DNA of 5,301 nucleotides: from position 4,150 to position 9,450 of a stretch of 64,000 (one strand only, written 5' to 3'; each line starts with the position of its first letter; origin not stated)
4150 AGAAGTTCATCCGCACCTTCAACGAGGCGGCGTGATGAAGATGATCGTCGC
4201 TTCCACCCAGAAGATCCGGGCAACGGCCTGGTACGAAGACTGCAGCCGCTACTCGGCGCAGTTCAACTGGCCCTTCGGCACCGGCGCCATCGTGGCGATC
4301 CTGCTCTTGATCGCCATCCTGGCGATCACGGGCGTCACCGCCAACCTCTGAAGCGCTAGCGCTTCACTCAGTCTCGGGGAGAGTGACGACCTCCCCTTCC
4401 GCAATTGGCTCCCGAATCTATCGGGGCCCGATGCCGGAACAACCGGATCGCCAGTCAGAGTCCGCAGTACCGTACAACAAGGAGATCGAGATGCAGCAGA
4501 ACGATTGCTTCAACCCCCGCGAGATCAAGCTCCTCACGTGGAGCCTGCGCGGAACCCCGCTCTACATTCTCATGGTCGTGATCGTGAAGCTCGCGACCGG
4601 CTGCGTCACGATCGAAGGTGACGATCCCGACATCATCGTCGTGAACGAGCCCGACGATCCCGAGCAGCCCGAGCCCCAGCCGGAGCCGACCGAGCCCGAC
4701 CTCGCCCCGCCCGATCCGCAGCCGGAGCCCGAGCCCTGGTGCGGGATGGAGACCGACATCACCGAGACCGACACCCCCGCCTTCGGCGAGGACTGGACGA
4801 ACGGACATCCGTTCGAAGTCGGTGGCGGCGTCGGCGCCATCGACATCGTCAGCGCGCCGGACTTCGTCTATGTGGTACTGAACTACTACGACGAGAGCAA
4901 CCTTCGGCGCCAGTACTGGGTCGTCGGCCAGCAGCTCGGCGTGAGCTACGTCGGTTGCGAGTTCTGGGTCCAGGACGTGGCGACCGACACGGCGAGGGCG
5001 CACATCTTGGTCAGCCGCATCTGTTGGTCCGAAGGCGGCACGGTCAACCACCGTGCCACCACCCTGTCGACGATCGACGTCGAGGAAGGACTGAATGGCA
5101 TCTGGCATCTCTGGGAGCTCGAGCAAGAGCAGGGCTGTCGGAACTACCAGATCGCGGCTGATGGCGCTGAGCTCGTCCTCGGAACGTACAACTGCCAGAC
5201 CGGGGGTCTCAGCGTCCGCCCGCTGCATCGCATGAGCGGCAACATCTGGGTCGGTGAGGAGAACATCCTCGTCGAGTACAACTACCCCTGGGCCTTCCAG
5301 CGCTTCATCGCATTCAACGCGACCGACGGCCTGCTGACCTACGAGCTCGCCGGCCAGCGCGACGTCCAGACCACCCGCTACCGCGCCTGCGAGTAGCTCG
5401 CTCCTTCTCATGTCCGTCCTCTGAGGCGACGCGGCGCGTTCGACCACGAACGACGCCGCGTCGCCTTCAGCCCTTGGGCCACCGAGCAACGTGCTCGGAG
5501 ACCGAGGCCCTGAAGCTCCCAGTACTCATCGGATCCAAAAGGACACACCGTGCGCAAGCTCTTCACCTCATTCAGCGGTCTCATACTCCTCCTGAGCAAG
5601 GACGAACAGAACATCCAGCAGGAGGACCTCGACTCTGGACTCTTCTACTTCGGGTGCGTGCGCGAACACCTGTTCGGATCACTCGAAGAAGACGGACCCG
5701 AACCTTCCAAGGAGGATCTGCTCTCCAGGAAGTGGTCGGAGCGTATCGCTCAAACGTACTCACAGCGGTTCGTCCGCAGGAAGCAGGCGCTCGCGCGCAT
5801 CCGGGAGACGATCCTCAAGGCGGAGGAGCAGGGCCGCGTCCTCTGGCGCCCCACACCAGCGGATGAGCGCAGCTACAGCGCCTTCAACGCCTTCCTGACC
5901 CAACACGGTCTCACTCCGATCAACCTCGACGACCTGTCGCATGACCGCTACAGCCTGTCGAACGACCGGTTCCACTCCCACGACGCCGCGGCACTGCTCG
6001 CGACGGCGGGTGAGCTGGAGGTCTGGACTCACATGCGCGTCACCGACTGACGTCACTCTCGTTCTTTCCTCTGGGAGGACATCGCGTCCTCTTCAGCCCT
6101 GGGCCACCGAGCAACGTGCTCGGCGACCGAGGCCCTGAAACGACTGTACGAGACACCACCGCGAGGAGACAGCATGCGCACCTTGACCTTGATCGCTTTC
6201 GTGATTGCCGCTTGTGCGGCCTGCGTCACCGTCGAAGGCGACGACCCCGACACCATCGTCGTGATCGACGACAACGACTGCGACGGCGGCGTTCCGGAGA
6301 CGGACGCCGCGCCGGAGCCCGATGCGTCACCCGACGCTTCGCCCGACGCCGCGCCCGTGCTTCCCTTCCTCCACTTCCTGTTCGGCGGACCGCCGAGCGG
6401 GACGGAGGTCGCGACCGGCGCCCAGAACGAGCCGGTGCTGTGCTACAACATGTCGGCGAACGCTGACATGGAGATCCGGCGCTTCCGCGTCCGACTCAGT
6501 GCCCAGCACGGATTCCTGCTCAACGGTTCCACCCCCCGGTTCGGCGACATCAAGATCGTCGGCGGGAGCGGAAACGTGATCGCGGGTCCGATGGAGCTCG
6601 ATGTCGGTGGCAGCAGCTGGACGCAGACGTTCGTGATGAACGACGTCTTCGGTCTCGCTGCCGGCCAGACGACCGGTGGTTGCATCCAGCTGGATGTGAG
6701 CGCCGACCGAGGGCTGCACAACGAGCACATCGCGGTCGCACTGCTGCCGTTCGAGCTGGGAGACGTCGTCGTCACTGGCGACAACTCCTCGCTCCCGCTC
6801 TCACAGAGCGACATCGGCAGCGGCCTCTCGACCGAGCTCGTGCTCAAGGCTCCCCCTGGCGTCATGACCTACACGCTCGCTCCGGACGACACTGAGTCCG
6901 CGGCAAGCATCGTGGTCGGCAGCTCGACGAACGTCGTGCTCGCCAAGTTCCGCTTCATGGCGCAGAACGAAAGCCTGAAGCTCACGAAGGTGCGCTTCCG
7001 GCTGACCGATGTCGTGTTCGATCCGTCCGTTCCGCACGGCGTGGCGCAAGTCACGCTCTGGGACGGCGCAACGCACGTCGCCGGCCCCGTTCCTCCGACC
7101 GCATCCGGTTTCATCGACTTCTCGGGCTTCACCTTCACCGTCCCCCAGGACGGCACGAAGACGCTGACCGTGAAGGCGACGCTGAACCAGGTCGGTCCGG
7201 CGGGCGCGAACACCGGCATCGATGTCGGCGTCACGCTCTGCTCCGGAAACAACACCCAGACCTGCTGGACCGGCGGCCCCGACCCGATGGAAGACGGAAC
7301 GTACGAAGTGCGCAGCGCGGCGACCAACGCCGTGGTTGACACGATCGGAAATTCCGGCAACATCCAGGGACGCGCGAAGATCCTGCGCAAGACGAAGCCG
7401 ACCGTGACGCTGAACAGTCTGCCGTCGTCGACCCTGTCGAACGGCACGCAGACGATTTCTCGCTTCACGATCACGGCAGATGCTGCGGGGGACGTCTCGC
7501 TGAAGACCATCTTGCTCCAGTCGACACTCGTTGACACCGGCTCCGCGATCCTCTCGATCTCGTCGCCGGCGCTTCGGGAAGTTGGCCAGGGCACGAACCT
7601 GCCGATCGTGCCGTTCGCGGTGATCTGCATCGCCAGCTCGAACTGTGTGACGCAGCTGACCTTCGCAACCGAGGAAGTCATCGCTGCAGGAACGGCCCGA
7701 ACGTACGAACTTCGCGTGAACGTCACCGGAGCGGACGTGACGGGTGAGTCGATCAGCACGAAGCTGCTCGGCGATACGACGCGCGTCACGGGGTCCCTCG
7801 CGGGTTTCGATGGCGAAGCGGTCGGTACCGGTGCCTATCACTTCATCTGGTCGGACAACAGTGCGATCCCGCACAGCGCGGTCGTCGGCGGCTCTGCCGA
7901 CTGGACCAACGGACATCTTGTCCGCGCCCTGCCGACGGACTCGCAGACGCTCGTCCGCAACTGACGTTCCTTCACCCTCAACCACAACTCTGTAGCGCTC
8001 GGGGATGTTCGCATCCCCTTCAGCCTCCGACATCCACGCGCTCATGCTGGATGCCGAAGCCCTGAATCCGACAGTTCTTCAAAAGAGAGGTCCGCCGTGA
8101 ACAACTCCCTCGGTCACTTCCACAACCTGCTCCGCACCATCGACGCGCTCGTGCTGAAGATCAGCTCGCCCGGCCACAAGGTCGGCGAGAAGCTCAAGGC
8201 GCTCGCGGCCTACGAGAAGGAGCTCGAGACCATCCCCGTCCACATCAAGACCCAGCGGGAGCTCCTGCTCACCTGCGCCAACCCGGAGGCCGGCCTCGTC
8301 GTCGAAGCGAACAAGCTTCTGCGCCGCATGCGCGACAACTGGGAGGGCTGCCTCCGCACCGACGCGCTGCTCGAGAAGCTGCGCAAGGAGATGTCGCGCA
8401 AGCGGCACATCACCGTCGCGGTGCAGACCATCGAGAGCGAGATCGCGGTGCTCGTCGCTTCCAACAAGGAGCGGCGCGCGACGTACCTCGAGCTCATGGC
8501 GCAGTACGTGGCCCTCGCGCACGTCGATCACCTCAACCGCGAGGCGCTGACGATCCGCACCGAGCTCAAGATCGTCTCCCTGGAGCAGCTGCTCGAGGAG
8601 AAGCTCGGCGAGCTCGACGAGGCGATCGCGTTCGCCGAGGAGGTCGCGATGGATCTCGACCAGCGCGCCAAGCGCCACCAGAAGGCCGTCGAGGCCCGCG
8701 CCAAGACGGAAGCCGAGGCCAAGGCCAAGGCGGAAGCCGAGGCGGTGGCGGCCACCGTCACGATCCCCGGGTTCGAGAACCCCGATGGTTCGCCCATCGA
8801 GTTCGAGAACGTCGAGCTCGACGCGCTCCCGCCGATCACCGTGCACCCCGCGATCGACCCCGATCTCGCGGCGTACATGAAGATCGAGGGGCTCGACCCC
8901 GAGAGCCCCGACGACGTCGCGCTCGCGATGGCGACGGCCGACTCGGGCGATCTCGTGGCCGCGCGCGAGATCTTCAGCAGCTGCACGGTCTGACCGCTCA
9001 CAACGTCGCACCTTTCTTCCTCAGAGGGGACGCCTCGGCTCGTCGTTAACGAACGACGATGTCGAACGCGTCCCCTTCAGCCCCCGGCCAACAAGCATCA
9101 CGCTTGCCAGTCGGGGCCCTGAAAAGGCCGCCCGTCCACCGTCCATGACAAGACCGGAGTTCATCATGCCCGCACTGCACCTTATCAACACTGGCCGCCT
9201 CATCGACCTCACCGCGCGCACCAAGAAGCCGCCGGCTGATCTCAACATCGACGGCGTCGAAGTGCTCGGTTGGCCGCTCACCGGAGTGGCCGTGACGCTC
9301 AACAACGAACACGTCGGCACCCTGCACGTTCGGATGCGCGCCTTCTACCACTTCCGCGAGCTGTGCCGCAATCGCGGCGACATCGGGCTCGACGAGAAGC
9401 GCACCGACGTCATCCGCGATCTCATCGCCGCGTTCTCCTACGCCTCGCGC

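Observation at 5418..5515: Intergenic element can fold two mutually exclusive ways: the central CUUCAG pairs with an upstream CUGAGG or a downstream CUGAAG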

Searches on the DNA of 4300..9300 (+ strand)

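Call 12: search_dna_similar(query=window:4300-9300:+, collection=phages, mode=near)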
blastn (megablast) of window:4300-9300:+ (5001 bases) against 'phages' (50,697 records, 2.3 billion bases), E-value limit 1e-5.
No match.

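Call 51: search_rna_families(source=window, start=4300, end=9300, threshold=evalue, max_evalue=10)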
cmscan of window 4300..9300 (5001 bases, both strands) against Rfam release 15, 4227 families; matches with E-value up to 10: 5.
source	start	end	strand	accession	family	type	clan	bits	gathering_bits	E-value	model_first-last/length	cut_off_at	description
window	8323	8405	-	RF03564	mir-9416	Gene; miRNA;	-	24.3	100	0.21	1-68/68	no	mir-9416 microRNA precursor family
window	5984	6030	+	RF02950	D12-methyl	Gene; sRNA;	-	19.3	57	3.5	1-64/64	no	D12-methyl RNA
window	8620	8683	-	RF00039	DicF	Gene; antisense;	-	16.8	48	4.5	1-52/52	no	DicF RNA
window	4941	5003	-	RF01973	H19_2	Gene; lncRNA;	-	14.4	50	3.5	1-69/69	no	H19 conserved region 2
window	7121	7190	+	RF00223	IRES_Bip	Cis-reg; IRES;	-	10.6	40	4.8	1-263/263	no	bip internal ribosome entry site (IRES)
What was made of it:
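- Tried and rejected: A hammerhead-like ribozyme was rejected because no Rfam ribozyme matches (call 51).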

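Call 56: build_rna_model(alignment_id=A1, structure=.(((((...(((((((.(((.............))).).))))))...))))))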
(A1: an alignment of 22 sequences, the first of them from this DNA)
Model R1 built from alignment A1 (22 sequences, 53 columns); structure: as given.
model positions 49; base pairs 15; branch points 0; effective number of sequences 7.6; information 1.128 bits per position. Calibrated on 0.2 Mb of random sequence (short: E-values are rough).
structure used (alignment columns):
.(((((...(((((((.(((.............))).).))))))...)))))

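Call 57: search_with_rna_model(model_id=R1, sources=[window, L001, L003, L005, L008, L013, L014, L019, L029, L024, L026, L027, L037], max_evalue=1, make_alignment=true)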
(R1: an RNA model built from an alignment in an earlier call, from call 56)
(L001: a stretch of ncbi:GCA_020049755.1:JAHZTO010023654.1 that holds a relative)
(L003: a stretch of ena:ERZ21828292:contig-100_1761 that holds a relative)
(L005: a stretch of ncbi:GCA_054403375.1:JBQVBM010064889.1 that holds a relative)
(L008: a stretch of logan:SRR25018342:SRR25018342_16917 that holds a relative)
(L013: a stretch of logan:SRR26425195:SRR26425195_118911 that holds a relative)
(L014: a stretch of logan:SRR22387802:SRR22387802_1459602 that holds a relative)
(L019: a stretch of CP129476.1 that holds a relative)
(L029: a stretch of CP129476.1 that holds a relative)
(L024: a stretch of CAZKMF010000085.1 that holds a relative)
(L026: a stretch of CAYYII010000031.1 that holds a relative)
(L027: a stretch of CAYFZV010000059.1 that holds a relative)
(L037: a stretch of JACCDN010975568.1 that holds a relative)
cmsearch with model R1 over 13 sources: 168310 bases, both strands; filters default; matches with E-value up to 1: 50.
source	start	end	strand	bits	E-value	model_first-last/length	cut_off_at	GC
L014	784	832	+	73.5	4.7e-19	1-49/49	no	0.69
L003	2429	2477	+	72.6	8.8e-19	1-49/49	no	0.67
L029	7897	7945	-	70.3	4.2e-18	1-49/49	no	0.67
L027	6487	6535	-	70.2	4.4e-18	1-49/49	no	0.69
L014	2254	2302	+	69.7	6.2e-18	1-49/49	no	0.65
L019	911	959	-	69.4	7.7e-18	1-49/49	no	0.69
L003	4343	4391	+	68.2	1.7e-17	1-49/49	no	0.69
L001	4681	4730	+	67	3.9e-17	1-49/49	no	0.72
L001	5746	5795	+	67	3.9e-17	1-49/49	no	0.72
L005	11890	11939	+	66.4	6.2e-17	1-49/49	no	0.64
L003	1394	1442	+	66.3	6.5e-17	1-49/49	no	0.67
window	6091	6139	+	63.8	3.6e-16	1-49/49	no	0.69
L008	5513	5562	+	62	1.3e-15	1-49/49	no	0.64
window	5465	5514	+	61.7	1.5e-15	1-49/49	no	0.66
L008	6566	6614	+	61.2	2.2e-15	1-49/49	no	0.65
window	8018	8066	+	61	2.5e-15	1-49/49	no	0.61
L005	9908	9957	+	60.3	4e-15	1-49/49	no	0.66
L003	11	60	+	60.2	4.3e-15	1-49/49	no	0.68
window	9075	9123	+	59.9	5.3e-15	1-49/49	no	0.65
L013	4215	4265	+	59.7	6.1e-15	1-49/49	no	0.65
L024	2226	2275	-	58.3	1.5e-14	1-49/49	no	0.66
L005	13594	13641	+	58.2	1.6e-14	1-49/49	no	0.69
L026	7654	7703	-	56.8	4.4e-14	1-49/49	no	0.7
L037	2237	2285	-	56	7.7e-14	1-49/49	no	0.67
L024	830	878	-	52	1.2e-12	1-49/49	no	0.69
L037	1229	1277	-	47.5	2.7e-11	1-49/49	no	0.63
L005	13595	13642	-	27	3.3e-05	1-49/49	no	0.67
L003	12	61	-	26.8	3.9e-05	1-49/49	no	0.68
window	5466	5515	-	25.4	0.0001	1-49/49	no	0.66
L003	2430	2478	-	24.9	0.00014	1-49/49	no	0.65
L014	785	833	-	24.6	0.00017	1-49/49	no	0.67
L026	7653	7702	+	24.2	0.00022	1-49/49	no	0.7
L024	829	877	+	20.2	0.0035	1-49/49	no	0.69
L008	5514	5563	-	19.9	0.0044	1-49/49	no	0.64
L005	11891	11940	-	18.5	0.011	1-49/49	no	0.62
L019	910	958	+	17.3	0.027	1-49/49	no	0.69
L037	2236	2284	+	16.7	0.039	1-49/49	no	0.65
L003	1395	1443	-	15.6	0.081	1-49/49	no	0.67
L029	7896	7944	+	15.5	0.087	1-49/49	no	0.65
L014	2255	2303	-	15.5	0.087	1-49/49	no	0.63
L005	9909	9958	-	15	0.13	1-49/49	no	0.66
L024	2225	2274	+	14.5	0.18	1-49/49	no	0.66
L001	4682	4731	-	14.1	0.23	1-49/49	no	0.7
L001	5747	5796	-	14.1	0.23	1-49/49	no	0.7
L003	4344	4392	-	14.1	0.24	1-49/49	no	0.67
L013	4216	4266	-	12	0.97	1-49/49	no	0.65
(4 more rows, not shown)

Alignment A3: 50 matches aligned to the model, 74 columns, each read 5' to 3' on its own strand. Consensus structure (alignment columns), stored with it:
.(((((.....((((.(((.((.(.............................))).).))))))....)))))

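Call 67: search_with_rna_model(model_id=R1, sources=[window, L001, L003, L005, L008, L013, L014, L019, L029, L024, L026, L027, L037, L041], max_evalue=1e-8, make_alignment=true)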
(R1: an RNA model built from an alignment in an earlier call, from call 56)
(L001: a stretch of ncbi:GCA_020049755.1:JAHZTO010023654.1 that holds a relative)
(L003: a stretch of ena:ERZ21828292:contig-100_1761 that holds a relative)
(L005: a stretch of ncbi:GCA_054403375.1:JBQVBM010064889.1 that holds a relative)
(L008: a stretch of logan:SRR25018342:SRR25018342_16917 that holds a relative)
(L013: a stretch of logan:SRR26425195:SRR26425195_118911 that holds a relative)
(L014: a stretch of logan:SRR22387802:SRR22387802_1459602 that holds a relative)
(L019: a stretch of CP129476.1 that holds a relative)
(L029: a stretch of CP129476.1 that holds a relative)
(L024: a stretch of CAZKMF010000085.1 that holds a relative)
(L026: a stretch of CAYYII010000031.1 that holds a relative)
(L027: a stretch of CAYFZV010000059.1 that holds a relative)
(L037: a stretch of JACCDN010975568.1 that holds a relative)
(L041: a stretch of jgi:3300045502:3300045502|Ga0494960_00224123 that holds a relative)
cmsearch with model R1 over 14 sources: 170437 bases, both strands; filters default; matches with E-value up to 1e-8: 27.
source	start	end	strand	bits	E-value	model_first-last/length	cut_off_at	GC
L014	784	832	+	73.5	4.8e-19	1-49/49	no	0.69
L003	2429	2477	+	72.6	8.9e-19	1-49/49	no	0.67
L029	7897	7945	-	70.3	4.2e-18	1-49/49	no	0.67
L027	6487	6535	-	70.2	4.5e-18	1-49/49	no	0.69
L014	2254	2302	+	69.7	6.3e-18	1-49/49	no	0.65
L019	911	959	-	69.4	7.8e-18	1-49/49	no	0.69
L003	4343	4391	+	68.2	1.8e-17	1-49/49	no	0.69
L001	4681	4730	+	67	4e-17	1-49/49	no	0.72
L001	5746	5795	+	67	4e-17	1-49/49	no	0.72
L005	11890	11939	+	66.4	6.2e-17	1-49/49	no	0.64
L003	1394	1442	+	66.3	6.6e-17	1-49/49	no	0.67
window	6091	6139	+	63.8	3.6e-16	1-49/49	no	0.69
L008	5513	5562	+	62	1.3e-15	1-49/49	no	0.64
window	5465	5514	+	61.7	1.5e-15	1-49/49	no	0.66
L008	6566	6614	+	61.2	2.2e-15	1-49/49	no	0.65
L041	123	171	+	61.2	2.2e-15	1-49/49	no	0.65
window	8018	8066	+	61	2.6e-15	1-49/49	no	0.61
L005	9908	9957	+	60.3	4e-15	1-49/49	no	0.66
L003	11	60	+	60.2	4.4e-15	1-49/49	no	0.68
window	9075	9123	+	59.9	5.4e-15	1-49/49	no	0.65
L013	4215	4265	+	59.7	6.2e-15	1-49/49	no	0.65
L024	2226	2275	-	58.3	1.5e-14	1-49/49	no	0.66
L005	13594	13641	+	58.2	1.7e-14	1-49/49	no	0.69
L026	7654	7703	-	56.8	4.5e-14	1-49/49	no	0.7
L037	2237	2285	-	56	7.8e-14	1-49/49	no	0.67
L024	830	878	-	52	1.2e-12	1-49/49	no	0.69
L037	1229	1277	-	47.5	2.7e-11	1-49/49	no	0.63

Alignment A4: 27 matches aligned to the model, 53 columns, each read 5' to 3' on its own strand. Consensus structure (alignment columns), stored with it:
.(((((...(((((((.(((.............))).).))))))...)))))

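Call 88: search_dna_similar(query=window:7990-8070:+, collection=plasmids, mode=distant, max_evalue=0.01, max_rows=8)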
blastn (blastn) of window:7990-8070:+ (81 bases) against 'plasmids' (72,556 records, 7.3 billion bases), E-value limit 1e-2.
No match.

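Call 89: search_dna_similar(query=window:7990-8070:+, collection=phages, mode=distant, max_evalue=0.01, max_rows=8)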
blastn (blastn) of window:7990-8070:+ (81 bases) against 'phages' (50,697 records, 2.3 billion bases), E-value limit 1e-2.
No match.
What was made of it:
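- Tried and rejected: Phage or plasmid origin: megablast of 4300-9300 against phages, and distant blastn of E3 against plasmids and phages, gave nothing (calls 12, 88, 89).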
